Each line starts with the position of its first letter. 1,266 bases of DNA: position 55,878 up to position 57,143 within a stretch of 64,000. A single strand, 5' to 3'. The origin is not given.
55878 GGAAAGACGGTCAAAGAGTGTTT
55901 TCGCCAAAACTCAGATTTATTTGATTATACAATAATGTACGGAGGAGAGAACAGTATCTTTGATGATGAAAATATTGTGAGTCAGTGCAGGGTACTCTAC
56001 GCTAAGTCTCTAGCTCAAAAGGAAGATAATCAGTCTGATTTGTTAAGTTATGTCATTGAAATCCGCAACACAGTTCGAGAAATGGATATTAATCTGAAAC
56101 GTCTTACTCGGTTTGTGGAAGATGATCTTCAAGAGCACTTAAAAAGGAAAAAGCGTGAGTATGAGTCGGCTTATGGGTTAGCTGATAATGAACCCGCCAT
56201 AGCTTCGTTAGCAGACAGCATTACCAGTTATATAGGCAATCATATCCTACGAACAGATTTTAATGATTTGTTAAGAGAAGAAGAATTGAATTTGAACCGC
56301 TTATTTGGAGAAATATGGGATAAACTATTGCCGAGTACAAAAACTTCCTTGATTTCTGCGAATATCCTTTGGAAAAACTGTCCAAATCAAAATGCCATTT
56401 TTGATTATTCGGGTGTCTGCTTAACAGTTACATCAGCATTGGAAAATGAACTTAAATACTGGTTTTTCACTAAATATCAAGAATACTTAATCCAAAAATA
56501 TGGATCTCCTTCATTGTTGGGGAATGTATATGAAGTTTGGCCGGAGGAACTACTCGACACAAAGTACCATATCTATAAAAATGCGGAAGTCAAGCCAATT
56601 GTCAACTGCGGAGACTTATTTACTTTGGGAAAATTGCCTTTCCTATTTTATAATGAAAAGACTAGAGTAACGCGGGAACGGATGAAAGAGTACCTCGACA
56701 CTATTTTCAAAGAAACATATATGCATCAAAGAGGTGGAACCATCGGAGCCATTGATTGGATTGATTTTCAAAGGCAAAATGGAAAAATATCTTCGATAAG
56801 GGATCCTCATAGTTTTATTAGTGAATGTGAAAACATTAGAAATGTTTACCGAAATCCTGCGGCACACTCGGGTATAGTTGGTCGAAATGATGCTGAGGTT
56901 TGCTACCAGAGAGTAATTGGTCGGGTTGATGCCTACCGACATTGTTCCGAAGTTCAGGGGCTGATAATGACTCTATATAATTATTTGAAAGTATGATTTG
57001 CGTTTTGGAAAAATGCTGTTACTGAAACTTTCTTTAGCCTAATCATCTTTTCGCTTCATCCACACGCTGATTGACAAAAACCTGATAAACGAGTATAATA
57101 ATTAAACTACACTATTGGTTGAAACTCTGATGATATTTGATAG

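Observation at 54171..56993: Paralogous ~300-aa C-terminal module shared by two otherwise unrelated proteins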

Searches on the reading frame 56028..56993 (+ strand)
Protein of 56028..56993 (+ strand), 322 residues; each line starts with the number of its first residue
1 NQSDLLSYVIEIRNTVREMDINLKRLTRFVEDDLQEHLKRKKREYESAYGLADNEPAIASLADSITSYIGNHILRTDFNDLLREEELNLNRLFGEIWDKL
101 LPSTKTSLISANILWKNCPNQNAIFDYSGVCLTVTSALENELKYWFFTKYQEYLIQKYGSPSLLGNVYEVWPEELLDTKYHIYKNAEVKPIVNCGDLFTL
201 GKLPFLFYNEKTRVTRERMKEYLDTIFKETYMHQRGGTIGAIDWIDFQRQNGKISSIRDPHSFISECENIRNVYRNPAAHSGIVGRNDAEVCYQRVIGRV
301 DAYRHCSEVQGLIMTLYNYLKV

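Call 9: find_homologous_proteins(query=window:56028-56993:+, max_evalue=0.001)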
Query window:56028-56993:+ (322 aa): 21 proteins with E <= 0.001 among 733 candidates.
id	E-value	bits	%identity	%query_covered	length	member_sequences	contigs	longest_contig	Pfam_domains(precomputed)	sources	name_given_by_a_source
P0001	1.8e-217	739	100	100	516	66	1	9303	-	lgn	-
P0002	4.3e-206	702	93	100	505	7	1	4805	-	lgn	-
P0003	5.8e-185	632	85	100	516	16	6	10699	-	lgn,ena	-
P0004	2.1e-167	575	74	100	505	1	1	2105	-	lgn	-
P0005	2.2e-166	571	75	100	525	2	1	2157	-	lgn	-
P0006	5.0e-145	501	93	74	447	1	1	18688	-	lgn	-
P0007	2.5e-115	403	56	100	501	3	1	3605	-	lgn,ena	-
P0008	8.5e-110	385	54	100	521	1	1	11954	-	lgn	-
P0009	2.8e-72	262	94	38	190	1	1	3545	-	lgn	-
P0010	2.0e-69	253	45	94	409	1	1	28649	-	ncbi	-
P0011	4.4e-69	252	44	94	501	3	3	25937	PF00625.28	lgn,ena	-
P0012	4.8e-69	251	45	94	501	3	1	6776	PF00625.28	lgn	-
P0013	6.6e-69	251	45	94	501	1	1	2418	PF00625.28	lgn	-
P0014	1.0e-68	250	45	94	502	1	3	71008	PF00625.28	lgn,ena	-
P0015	7.4e-64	234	42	94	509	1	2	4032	PF00625.28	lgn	-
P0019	8.7e-10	57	25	92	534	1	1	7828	-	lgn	-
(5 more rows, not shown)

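Call 12: find_encoding_contigs(protein=P0014, flank=10000, max_places=3)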
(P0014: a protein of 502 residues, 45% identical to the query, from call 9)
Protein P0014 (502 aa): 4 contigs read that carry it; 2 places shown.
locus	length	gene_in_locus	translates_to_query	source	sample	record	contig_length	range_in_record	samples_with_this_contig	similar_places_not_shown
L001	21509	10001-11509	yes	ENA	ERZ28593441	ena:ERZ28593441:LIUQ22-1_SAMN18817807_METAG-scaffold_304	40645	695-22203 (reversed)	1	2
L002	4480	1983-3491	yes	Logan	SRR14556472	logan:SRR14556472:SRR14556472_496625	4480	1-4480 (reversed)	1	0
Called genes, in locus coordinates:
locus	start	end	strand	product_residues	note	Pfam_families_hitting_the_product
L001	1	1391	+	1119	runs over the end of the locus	PF11104:PilM_2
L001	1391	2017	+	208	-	-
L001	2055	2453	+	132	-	PF07963:N_methyl (weak)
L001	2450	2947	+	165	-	-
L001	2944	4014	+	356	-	PF05257:CHAP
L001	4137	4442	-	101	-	-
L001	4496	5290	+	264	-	PF02811:PHP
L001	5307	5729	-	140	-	PF08973:TM1506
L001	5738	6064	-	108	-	PF05437:AzlD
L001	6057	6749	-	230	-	PF03591:AzlC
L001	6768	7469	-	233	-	PF02308:MgtC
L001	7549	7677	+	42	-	-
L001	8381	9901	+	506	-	-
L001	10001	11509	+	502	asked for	PF00625:Guanylate_kin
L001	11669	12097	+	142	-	-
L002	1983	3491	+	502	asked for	PF00625:Guanylate_kin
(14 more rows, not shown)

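Call 13: find_encoding_contigs(protein=P0010, flank=10000, max_places=3)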
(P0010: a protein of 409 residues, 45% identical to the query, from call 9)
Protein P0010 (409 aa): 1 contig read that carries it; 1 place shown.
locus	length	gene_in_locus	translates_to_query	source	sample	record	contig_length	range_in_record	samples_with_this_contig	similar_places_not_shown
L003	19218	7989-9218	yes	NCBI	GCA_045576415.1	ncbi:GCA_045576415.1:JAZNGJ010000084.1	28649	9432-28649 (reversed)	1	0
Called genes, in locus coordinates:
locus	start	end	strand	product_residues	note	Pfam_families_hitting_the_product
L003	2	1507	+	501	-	?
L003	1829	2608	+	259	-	PF02698:DUF218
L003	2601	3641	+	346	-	PF05343:Peptidase_M42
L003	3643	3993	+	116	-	PF13248:Zn_ribbon_3 (weak), PF24460:DUF7575, PF13240:Zn_Ribbon_1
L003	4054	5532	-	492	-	PF05598:DUF772, PF01609:DDE_Tnp_1, PF13751:DDE_Tnp_1_6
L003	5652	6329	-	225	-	PF17746:SfsA_N, PF03749:SfsA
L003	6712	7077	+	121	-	PF14198:TnpV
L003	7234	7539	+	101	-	-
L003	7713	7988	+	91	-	PF00625:Guanylate_kin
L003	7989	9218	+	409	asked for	-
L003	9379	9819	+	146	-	-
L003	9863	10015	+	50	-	-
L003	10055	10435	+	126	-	-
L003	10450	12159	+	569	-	PF00664:ABC_membrane, PF00005:ABC_tran, PF02463:SMC_N (faint)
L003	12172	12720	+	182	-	-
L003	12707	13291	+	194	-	-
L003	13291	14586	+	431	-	PF03600:CitMHS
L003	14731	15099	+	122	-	-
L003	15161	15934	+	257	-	-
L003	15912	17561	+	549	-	PF02534:T4SS-DNA_transf, PF10412:TrwB_AAD_bind (weak), PF12696:TraG-D_C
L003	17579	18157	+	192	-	PF00574:CLP_protease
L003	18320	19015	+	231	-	-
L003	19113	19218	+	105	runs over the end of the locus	-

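Call 17: find_encoding_contigs(protein=P0011, flank=8000, max_places=3)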
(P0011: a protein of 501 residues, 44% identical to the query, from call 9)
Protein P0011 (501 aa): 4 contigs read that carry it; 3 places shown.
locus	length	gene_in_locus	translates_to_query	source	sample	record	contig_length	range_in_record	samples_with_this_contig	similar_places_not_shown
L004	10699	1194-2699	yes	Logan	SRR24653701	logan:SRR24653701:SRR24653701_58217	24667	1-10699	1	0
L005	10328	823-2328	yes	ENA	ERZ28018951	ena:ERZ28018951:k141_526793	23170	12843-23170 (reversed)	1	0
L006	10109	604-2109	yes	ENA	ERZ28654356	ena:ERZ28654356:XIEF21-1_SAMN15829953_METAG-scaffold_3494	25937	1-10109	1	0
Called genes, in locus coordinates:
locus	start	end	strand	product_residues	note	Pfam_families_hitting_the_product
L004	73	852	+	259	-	PF00293:NUDIX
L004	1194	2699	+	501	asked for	PF00625:Guanylate_kin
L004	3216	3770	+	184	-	-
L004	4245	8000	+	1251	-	PF13432:TPR_16 (faint), PF08238:Sel1 (weak)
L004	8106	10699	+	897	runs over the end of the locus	-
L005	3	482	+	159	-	?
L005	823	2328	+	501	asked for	PF00625:Guanylate_kin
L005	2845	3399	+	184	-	-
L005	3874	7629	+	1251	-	PF08238:Sel1 (weak)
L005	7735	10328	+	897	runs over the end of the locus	-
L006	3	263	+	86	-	?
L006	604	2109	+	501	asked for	PF00625:Guanylate_kin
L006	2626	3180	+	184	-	-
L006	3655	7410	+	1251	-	PF08238:Sel1 (weak)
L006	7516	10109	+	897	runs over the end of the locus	-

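Call 18: find_encoding_contigs(protein=P0008, flank=8000, max_places=3)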
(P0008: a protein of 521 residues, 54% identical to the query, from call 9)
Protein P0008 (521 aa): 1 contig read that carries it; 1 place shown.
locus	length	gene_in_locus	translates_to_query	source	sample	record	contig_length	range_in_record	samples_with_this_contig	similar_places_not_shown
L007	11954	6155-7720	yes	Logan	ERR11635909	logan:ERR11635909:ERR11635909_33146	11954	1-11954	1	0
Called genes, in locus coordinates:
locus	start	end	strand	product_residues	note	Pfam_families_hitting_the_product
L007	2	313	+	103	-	?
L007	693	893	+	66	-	-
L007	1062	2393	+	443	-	-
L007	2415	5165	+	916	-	-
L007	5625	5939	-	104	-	-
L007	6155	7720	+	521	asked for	-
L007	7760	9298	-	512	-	PF25490:DUF7910, PF01551:Peptidase_M23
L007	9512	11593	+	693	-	PF00486:Trans_reg_C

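Call 19: find_encoding_contigs(protein=P0019, flank=8000, max_places=3)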
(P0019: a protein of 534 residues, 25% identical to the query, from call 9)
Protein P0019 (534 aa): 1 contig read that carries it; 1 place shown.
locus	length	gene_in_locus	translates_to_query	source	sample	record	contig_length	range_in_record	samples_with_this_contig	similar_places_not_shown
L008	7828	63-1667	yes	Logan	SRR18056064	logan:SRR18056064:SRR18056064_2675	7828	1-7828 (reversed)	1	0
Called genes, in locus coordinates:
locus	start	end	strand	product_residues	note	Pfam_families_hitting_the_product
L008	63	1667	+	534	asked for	-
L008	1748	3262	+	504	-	PF00535:Glycos_transf_2, PF10111:Glyco_tranf_2_2, PF13641:Glyco_tranf_2_3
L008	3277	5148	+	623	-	PF05045:RgpF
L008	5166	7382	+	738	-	PF13506:Glyco_transf_21, PF00535:Glycos_transf_2, PF10111:Glyco_tranf_2_2 (faint), PF13641:Glyco_tranf_2_3, PF13439:Glyco_transf_4, PF00534:Glycos_transf_1, PF13692:Glyco_trans_1_4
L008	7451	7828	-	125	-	?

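Call 21: predict_structure(alignment_id=A1)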
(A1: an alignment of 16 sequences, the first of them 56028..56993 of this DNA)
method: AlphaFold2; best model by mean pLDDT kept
length: 322 residues; sequences in the alignment: 16
mean_pLDDT: 82.2   pTM: 0.82
mean pLDDT of the five models: 82.2, 80.8, 80.6, 80.6, 77.2
residues with pLDDT >= 90: 119; 70-90: 148; 50-70: 41; < 50: 14
segments of 3 or more residues with pLDDT < 50: 277-286, 297-299
pLDDT, mean of each block of 10 residues (from residue 1): 72 72 81 86 81 76 88 77 90 95 95 81 71 91 96 97 92 93 91 91 80 84 94 84 74 75 89 59 47 52 79 95 90
secondary structure, 60 per line:
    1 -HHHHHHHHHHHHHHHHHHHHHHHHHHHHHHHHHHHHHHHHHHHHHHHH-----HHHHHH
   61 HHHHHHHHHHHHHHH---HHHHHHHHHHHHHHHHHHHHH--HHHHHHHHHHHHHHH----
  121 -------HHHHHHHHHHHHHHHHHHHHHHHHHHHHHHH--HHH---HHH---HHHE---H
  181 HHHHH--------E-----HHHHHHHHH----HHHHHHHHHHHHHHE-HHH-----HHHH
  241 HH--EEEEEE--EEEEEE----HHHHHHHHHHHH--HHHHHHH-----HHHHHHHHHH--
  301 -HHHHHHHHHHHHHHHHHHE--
elements in order: H2-49 H55-75 H79-99 H102-116 H128-158 H180-185 H200-208 H213-226 H237-242 E245-250 E253-258 H263-274 H277-283 H289-298 H302-319

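Call 24: fold_search(model_id=the predicted structure, library=pdb)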
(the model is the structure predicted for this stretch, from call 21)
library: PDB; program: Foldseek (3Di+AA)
matches with E <= 10: 72; with E <= 0.001: 0
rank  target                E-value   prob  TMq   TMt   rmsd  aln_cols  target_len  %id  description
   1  9ns5_B                7.9e-01  0.06  0.12  0.13  20.8       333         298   11  Get3(D57N)-Get4/5 Complex (ATP-bound) (released 2025-09-24)
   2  9bpw_A                1.0e+00  0.07  0.16  0.12  19.5       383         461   11  Crystal Structure of Fumarate Hydratase FumC from Staphylococcus aureus (released 2025-05-14)
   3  7c1c_D                1.2e+00  0.05  0.13  0.10  20.2       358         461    9  Crystal structure of FumaraseC from Mannheimia succiniciproducens (released 2021-05-05)
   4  7c18_A                1.3e+00  0.05  0.14  0.11  19.1       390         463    9  Crystal structure of FumaraseC from Mannheimia succiniciproducens in complex with Fumarate (released 2021-05-05)
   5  4i8o_A                1.6e+00  0.44  0.26  0.24   9.8       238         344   11  Crystal structure of the toxin RnlA from Escherichia coli (released 2013-10-23)
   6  3zc0_B                1.8e+00  0.08  0.15  0.23  17.6       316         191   11  Structure of AfC3PO - duplex RNA complex (released 2013-01-23)
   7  5hy3_A                2.1e+00  0.20  0.21  0.26  15.3       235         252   12  Crystal structure of Escherichia coli toxin LsoA in complex with T4 phage antitoxin Dmd (released 2016-06-22)
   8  7miw_A                2.1e+00  0.05  0.16  0.13  18.0       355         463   12  Crystal Structure of Fumarate hydratase class II from Elizabethkingia anophelis NUHP1 (released 2021-04-28)
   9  2wpv_A                2.4e+00  0.03  0.13  0.14  20.7       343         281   11  Crystal structure of S. cerevisiae Get4-Get5 complex (released 2010-01-26)
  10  9mc4_A                2.4e+00  0.02  0.12  0.05  24.0       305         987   11  Cryo-EM structure of Human UBA1-UBE2O-Ub -Transthiolation state 4 (released 2026-03-25)
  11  4c9q_B                2.6e+00  0.04  0.16  0.17  21.2       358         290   10  Structure of yeast mitochondrial ADP/ATP carrier isoform 3 inhibited by carboxyatractyloside (P21 crystal form) (released 2014-01-22)
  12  6vfk_B                2.6e+00  0.03  0.14  0.15  23.5       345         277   10  De novo designed tetrahedral nanoparticle T33_dn10 displaying 4 copies of BG505-SOSIP trimer on the surface (released 2020-07-22)
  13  8jpr_A                2.6e+00  0.01  0.11  0.06  25.5       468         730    9  Cryo-EM structure of Y553C human ClC-6 (released 2023-09-20)
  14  3lku_C                2.7e+00  0.03  0.12  0.13  20.8       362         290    9  Crystal structure of S. cerevisiae Get4 in complex with an N-terminal fragment of Get5 (released 2010-06-23)
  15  8rb0_A                3.1e+00  0.04  0.15  0.08  22.5       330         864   12  The crystal structure of DNA-bound human MutSbeta (MSH2_E749A/MSH3) in the canonical mismatch bound conformation with  (released 2025-06-11)
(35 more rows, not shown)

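Call 34: search_solved_structures(query=A2, max_evalue=10, show_alignments=3)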
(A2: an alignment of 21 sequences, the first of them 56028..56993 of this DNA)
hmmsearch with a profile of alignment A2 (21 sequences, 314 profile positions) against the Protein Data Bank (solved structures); distinct sequences matched with E-value up to 10: 18.
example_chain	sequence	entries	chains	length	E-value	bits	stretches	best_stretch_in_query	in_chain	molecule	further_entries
2k7r_A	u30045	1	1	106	0.058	16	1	26-94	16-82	Primosomal protein dnaI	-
6gki_A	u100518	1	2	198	0.32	13.5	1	143-178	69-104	Probable phospholipid-binding protein MlaC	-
8i8x_F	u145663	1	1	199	0.32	13.5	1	143-178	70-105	Intermembrane phospholipid transport system binding protein MlaC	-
7vr6_A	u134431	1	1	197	0.37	13.3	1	143-178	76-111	Intermembrane phospholipid transport system binding protein MlaC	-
5uwa_A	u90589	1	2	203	0.39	13.2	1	143-178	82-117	Probable phospholipid-binding protein MlaC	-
8oj4_H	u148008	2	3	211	0.43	13.1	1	143-178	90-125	Intermembrane phospholipid transport system binding protein MlaC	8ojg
2i82_A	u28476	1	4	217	0.46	13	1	117-163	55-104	Ribosomal large subunit pseudouridine synthase A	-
3vjf_A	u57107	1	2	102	0.58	12.7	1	7-94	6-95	WA20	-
9lk0_A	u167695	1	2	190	0.67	12.5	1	143-177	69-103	ABC transporter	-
5jfy_A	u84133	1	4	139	0.85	12.1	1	238-287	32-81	Deoxycytidine deaminase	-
6kos_A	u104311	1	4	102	1.2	11.6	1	6-94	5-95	SUWA (Super WA20)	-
9nnb_C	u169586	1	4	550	1.4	11.4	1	6-71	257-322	Retron I-A effector PtuA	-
7dbf_A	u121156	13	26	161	1.4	11.4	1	239-287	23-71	Guanosine deaminase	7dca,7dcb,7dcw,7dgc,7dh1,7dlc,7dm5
9nnk_C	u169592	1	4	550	1.4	11.4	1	6-71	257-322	Retreon I-A effector PtuA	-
9kjx_B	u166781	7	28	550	1.4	11.4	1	6-71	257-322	AAA family ATPase | Retron I-A effector PtuA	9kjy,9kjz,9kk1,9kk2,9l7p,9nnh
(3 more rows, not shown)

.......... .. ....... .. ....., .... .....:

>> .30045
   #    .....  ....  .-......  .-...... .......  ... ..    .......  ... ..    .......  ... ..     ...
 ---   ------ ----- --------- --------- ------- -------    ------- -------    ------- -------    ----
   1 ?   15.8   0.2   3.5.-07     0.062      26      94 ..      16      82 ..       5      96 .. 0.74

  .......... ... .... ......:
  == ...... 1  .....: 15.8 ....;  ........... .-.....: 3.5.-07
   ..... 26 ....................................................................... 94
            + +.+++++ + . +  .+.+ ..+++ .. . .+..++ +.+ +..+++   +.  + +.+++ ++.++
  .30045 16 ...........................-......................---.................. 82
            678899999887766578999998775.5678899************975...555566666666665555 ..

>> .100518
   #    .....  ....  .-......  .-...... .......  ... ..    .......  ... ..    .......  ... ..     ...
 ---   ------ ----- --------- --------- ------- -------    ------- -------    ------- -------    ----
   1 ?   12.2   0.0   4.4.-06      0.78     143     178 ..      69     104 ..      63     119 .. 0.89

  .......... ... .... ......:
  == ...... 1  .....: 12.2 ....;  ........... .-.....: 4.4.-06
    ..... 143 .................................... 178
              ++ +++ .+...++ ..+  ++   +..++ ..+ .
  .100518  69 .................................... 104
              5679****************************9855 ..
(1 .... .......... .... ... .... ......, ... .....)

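Call 35: search_protein_families(library=pfam, alignment_id=A2, max_evalue=10)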
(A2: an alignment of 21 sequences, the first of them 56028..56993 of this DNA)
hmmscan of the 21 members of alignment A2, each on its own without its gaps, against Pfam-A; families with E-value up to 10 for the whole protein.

A. member 1, window:56028-56993:+ (322 aa): 0 families

B. families by the number of members that match (of 21 scanned): 37 families (the first 25 are shown)
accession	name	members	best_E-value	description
PF23744.1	ARM_LRRK2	3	0.1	LRRK2 ARM repeat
PF09659.15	Cas_Csm6_HEPN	2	0.0064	Cas_Csm6 HEPN domain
PF05494.18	MlaC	1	0.00074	MlaC protein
PF12319.13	TryThrA_C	1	0.01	Tryptophan-Threonine-rich plasmodium antigen C terminal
PF21121.2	Nup49_C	1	0.011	Nucleoporin Nup49 C-terminal helical region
PF24151.2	ArlX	1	0.016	ArlX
PF09655.15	Nitr_red_assoc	1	0.024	Conserved nitrate reductase-associated protein (Nitr_red_assoc)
PF12114.14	Period_C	1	0.034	Period circadian-like, C-terminal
PF01057.23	Parvo_NS1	1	0.039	Parvovirus non-structural protein NS1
PF06419.17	COG6_N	1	0.054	Conserved oligomeric complex COG6, N-terminal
PF12479.13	DUF3698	1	0.059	Protein of unknown function (DUF3698)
PF06763.17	Minor_tail_Z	1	0.061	Prophage minor tail protein Z (GPZ)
PF12142.13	PPO1_DWL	1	0.067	Polyphenol oxidase middle domain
PF05992.17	SbmA_BacA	1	0.068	SbmA/BacA-like family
PF09509.15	Hypoth_Ymh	1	0.08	Protein of unknown function (Hypoth_ymh)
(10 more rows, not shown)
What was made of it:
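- On HEPN superfamily: Close relatives hit Cas_Csm6_HEPN at 0.0064 and Hypoth_Ymh at 0.08 (call 35).
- Cas_Csm6_HEPN hits two close members at 0.0064 (call 35).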

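Call 39: search_protein_representatives(alignment_id=A2)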
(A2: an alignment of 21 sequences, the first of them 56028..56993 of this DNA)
Query: 21 sequences, 314 profile positions. Proteins with E-value up to 0.001 (for the whole library): 1343; up to 1e-10: 823; up to 1e-30: 318. The best 150 are listed.
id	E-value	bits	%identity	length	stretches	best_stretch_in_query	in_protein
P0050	9.3e-136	468.7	-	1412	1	3-313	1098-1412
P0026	5.7e-135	466.1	-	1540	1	4-313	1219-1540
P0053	4.8e-131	453.2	-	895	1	5-313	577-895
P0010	2.1e-123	428.1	-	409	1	2-313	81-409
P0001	1.6e-120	418.6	-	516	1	5-313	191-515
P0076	7.0e-117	406.6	-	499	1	5-313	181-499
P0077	3.8e-115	401.0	-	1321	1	12-313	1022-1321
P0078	1.4e-111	389.2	-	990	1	5-313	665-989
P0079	2.4e-108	378.6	-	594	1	9-313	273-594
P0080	2.7e-108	378.4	-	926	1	6-313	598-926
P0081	6.1e-106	370.7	-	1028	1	6-313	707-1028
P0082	9.3e-104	363.5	-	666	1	21-313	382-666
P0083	8.4e-103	360.4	-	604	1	6-313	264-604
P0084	1.1e-100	353.4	-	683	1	8-313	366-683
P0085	1.9e-99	349.4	-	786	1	5-313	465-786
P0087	8.6e-99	347.2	-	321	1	12-313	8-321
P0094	6.4e-92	324.7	-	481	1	8-312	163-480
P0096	1.6e-88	313.5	-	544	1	5-313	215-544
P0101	4.6e-83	295.6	-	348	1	3-313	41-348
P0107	5.3e-80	285.5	-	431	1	19-292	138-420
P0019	8.5e-79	281.5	-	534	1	3-313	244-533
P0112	4.0e-76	272.7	-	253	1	75-312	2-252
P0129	1.7e-63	231.3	-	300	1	91-309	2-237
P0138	6.2e-55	203.2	-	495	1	4-292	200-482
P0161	4.5e-50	187.2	-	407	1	5-313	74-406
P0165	1.4e-49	185.5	-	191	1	97-310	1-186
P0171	1.1e-48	182.6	-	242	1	69-312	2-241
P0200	2.7e-46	174.8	-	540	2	8-311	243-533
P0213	2.7e-45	171.5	-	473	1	4-299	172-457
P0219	1.1e-44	169.5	-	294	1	7-312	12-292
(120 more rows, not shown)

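Call 43: search_protein_families(library=pfam, alignment_id=A4, max_evalue=0.001)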
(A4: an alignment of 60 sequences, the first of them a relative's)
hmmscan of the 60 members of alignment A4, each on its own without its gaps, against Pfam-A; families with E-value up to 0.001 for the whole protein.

A. member 1, P0076 (499 aa): 0 families

B. families by the number of members that match (of 60 scanned): 26 families (the first 25 are shown)
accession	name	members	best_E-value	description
PF08238.18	Sel1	30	4.8e-130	Sel1 repeat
PF13306.12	LRR_5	7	9.3e-169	BspA type Leucine rich repeat region (6 copies)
PF13174.12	TPR_6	5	8.2e-10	Tetratricopeptide repeat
PF13855.12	LRR_8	3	3.9e-18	Leucine rich repeat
PF23310.1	TPR_27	3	9.4e-10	Plant tetratrico peptide repeats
PF13424.12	TPR_12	3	3.3e-08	Tetratricopeptide repeat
PF13432.12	TPR_16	3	0.00019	Tetratricopeptide repeat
PF00625.27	Guanylate_kin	2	2.2e-31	Guanylate kinase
PF06009.19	Laminin_II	2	1e-05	Laminin Domain II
PF14559.12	TPR_19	1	5.9e-09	Tetratricopeptide repeat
PF05725.18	FNIP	1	7.8e-09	FNIP Repeat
PF20308.4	TPR-S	1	5.2e-08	Tetratricopeptide Repeats-Sensor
PF00072.30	Response_reg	1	4.8e-07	Response regulator receiver domain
PF25062.1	ARM_TT21_N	1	3.9e-06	Tetratricopeptide repeat protein 21 N-terminal ARM repeat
PF13191.12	AAA_16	1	5.5e-06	AAA ATPase domain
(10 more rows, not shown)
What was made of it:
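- Closest known: Bacterial single-protein immune sensors with swappable effectors. Same: Some family members carry NB-ARC, AAA_16 or nSTAND6 modules (call 43).
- (7) Family-wide architecture: 1343 representatives, with the module always C-terminal, behind Sel1 (30 of 60), LRR_5, TPR, LRR_8, GK, NB-ARC/AAA_16/nSTAND6 and a receiver domain (calls 39, 43). The module is also fused to cytoplasmic domains: GK, receiver and STAND NTPases (call 43).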
